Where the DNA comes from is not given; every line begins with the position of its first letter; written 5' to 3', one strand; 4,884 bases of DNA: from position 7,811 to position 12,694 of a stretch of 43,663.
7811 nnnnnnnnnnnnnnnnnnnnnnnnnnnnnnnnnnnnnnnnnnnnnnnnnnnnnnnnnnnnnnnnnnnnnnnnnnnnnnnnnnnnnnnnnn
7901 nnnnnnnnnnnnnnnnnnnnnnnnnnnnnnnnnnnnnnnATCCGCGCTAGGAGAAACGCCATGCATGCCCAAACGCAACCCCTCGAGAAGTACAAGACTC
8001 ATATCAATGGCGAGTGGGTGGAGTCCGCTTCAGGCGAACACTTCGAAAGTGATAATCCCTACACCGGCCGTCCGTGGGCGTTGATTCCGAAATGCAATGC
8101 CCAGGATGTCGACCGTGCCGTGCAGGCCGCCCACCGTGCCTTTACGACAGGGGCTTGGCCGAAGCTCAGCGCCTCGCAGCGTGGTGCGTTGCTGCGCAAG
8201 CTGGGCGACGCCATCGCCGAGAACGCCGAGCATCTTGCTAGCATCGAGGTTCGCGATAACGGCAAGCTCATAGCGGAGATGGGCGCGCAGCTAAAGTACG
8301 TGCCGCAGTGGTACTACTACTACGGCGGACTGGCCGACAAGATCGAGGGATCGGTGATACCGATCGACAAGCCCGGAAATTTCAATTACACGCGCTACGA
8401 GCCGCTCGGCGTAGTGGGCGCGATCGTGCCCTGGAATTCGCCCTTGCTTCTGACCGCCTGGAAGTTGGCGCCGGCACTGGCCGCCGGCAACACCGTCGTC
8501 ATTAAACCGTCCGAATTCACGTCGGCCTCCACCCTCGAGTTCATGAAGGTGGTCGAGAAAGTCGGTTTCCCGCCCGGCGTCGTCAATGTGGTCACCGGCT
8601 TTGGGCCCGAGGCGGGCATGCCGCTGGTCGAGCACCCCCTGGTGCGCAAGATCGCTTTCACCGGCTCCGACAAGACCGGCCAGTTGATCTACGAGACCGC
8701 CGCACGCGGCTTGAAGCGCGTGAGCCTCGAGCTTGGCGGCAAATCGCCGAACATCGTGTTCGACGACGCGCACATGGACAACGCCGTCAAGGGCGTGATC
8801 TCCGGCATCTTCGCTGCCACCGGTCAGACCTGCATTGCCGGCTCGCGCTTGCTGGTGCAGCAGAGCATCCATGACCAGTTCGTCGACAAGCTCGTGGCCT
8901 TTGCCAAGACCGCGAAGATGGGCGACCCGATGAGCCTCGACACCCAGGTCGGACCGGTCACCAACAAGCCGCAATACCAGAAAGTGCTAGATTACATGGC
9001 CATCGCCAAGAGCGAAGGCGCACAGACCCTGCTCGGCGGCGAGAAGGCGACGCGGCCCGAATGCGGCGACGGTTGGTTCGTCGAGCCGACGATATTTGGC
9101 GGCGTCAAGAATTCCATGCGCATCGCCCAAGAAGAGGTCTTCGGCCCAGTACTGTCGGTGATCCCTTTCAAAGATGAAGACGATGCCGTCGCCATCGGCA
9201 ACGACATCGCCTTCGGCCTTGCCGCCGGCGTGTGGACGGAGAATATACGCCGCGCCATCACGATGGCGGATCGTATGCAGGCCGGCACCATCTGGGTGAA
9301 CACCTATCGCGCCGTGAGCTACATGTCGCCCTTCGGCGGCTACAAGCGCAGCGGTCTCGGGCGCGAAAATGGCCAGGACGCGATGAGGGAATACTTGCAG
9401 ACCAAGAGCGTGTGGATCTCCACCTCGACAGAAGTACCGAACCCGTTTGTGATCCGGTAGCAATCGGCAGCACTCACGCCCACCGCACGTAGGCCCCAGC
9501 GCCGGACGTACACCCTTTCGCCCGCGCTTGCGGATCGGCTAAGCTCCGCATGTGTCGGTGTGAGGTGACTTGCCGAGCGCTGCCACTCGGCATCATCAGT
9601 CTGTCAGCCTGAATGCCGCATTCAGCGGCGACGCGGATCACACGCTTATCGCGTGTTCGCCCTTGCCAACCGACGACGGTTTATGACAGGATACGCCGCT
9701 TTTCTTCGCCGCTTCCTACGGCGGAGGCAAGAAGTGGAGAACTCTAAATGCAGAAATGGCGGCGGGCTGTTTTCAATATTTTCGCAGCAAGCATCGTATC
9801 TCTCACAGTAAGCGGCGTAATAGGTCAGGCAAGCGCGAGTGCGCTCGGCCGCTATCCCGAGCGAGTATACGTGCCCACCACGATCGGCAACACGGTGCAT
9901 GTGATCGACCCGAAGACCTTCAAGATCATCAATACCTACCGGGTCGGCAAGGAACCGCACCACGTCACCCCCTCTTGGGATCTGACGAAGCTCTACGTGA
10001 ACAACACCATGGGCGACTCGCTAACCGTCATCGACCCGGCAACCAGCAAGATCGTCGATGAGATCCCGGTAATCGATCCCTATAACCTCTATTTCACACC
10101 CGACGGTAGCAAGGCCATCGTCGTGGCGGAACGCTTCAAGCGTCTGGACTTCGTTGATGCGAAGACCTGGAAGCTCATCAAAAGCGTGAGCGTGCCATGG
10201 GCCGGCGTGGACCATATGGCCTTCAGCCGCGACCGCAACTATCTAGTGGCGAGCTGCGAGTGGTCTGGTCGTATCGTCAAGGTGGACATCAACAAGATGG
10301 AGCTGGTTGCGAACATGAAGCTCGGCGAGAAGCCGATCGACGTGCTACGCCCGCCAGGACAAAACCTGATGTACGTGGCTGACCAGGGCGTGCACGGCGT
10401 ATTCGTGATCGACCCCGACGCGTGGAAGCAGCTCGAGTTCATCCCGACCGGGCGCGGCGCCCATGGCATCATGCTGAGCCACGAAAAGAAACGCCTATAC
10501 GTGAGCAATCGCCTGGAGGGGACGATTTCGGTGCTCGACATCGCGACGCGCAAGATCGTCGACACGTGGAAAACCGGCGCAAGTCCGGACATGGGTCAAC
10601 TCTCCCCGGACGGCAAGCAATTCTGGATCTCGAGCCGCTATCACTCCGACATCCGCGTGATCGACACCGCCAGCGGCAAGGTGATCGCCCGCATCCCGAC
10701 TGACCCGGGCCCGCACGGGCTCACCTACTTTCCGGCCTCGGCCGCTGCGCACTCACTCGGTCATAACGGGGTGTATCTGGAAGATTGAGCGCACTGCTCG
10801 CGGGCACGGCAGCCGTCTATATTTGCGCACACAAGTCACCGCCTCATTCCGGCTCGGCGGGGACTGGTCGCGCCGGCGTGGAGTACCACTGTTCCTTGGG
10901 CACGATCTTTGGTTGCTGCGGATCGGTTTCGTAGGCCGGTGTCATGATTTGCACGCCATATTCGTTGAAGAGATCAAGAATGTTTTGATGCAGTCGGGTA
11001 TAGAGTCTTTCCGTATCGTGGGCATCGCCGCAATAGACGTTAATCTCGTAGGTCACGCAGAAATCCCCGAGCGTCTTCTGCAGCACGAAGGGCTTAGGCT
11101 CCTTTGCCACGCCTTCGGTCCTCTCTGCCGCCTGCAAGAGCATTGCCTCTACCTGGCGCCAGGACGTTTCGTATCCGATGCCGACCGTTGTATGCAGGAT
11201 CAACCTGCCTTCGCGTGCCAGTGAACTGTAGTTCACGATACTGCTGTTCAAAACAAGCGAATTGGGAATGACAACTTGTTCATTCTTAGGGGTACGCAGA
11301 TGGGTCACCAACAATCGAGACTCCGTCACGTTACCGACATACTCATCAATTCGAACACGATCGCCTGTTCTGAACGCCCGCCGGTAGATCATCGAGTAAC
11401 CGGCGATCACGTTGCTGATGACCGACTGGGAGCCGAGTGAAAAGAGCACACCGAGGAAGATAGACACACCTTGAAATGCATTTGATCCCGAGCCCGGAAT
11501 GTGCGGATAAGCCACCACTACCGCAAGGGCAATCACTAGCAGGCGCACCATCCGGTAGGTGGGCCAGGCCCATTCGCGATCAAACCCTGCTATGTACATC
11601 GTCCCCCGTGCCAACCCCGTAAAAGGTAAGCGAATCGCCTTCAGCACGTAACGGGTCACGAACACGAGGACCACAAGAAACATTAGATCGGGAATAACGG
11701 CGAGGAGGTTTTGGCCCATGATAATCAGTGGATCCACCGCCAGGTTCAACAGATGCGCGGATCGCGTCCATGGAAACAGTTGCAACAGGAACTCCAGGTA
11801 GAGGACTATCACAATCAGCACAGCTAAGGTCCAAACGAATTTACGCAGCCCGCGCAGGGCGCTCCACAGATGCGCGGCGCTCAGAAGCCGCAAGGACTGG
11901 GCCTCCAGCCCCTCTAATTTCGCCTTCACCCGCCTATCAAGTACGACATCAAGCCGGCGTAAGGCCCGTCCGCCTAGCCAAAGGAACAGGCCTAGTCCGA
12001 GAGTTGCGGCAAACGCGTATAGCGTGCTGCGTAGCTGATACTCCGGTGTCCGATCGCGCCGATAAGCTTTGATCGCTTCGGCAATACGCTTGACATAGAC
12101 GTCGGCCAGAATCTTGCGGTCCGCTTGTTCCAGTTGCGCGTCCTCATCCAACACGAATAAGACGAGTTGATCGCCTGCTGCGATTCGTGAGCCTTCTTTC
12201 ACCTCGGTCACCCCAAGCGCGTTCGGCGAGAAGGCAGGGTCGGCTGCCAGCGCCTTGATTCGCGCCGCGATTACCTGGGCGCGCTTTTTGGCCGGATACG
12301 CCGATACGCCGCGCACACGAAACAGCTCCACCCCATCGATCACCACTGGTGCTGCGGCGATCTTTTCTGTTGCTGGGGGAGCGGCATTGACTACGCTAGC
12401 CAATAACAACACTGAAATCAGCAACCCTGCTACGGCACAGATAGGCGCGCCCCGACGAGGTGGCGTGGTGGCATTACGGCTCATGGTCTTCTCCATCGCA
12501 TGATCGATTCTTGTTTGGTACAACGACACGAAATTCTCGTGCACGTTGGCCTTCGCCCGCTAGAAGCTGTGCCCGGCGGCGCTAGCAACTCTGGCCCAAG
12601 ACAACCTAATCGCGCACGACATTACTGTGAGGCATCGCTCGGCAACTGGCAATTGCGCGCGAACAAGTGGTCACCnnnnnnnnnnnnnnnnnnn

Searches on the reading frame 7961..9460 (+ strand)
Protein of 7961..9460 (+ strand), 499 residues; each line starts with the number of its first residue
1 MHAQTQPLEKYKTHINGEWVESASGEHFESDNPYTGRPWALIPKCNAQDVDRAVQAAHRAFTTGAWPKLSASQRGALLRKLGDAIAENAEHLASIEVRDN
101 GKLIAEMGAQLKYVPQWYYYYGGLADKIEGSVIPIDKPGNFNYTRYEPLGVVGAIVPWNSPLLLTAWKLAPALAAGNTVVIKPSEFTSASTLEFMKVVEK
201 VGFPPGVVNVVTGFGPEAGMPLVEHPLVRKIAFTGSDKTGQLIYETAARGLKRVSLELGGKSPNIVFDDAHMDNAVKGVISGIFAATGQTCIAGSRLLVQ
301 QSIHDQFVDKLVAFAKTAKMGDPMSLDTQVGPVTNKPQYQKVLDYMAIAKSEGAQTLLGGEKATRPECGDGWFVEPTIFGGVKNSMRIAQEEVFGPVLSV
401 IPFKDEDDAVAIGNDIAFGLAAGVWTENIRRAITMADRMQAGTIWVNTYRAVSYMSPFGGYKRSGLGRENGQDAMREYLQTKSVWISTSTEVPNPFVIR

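Call 77: search_protein_families(library=pfam, proteins=[window:7961-9460:+], max_evalue=0.0001)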
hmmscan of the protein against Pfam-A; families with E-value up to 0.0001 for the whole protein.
window:7961-9460:+ (499 aa): 1 family
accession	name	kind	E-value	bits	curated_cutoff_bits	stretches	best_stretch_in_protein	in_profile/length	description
PF00171.27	Aldedh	-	9.8e-181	601.7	23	1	19-484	1-461/461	Aldehyde dehydrogenase family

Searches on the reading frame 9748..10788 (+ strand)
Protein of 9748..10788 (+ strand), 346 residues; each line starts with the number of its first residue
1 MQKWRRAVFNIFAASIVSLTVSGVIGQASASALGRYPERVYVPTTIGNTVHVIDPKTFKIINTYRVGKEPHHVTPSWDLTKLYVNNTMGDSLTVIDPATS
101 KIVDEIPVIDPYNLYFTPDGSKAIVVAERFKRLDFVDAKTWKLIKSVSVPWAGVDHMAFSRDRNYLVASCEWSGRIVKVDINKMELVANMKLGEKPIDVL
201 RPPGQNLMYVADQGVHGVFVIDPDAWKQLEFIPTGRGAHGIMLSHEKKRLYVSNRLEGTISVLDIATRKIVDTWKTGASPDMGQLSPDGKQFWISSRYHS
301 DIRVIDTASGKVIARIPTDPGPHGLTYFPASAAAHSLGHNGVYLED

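Call 77: search_protein_families(library=pfam, proteins=[window:9748-10788:+], max_evalue=0.0001)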
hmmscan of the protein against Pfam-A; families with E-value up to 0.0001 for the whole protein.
window:9748-10788:+ (346 aa): 7 families
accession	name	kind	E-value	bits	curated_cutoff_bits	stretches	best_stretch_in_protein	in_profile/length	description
PF21783.3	YNCE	-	1.1e-36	127.3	27.1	1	28-325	30-331/339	YNCE-like beta-propeller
PF02239.22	Cytochrom_D1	-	7.9e-12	44.8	25.5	1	205-319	4-118/368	Cytochrome D1 heme domain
PF25174.1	Beta-prop_THOC3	-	2.7e-11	43.4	305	0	112-192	92-169/272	THOC3 beta-propeller domain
PF21193.3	NMD_SH3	-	3.9e-06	27.4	27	0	39-61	22-44/49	NMD3 SH3 domain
PF10282.15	Lactonase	-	9.7e-06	25.4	21.7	0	152-305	191-318/344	Lactonase, 7-bladed beta-propeller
PF25168.1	Beta-prop_WDR36-Utp21_2nd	-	6.8e-05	22.8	84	0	249-331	211-293/335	WDR36/Utp21 second beta-propeller domain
PF16819.11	DUF5074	-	8e-05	22.3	27.2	0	48-120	117-193/353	Domain of unknown function (DUF5074)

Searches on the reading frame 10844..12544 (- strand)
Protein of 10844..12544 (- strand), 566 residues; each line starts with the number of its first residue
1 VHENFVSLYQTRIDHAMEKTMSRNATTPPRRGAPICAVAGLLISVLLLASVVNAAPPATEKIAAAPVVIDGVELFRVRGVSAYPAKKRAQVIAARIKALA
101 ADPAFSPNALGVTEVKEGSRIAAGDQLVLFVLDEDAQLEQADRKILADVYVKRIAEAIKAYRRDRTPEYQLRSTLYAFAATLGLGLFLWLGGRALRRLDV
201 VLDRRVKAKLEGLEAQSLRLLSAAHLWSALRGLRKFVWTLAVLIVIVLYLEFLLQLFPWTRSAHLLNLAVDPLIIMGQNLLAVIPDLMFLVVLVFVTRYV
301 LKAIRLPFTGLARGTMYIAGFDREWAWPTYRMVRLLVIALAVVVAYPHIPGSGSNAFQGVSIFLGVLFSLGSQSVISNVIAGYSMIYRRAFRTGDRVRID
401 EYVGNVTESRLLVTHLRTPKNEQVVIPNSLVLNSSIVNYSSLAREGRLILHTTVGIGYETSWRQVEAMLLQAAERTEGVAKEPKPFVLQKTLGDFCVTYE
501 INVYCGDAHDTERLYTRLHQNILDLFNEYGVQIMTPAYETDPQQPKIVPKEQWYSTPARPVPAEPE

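Call 77: search_protein_families(library=pfam, proteins=[window:10844-12544:-], max_evalue=0.0001)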
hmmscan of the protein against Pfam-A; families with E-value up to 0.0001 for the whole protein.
window:10844-12544:- (566 aa): 2 families
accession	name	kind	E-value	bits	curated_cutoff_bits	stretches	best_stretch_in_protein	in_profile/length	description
PF00924.24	MS_channel_2nd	-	2.2e-18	66.6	20.2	1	375-440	2-67/68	Mechanosensitive ion channel, beta-domain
PF21082.3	MS_channel_3rd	-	3.9e-10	40.4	21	1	452-533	3-88/88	Mechanosensitive ion channel MscS, C-terminal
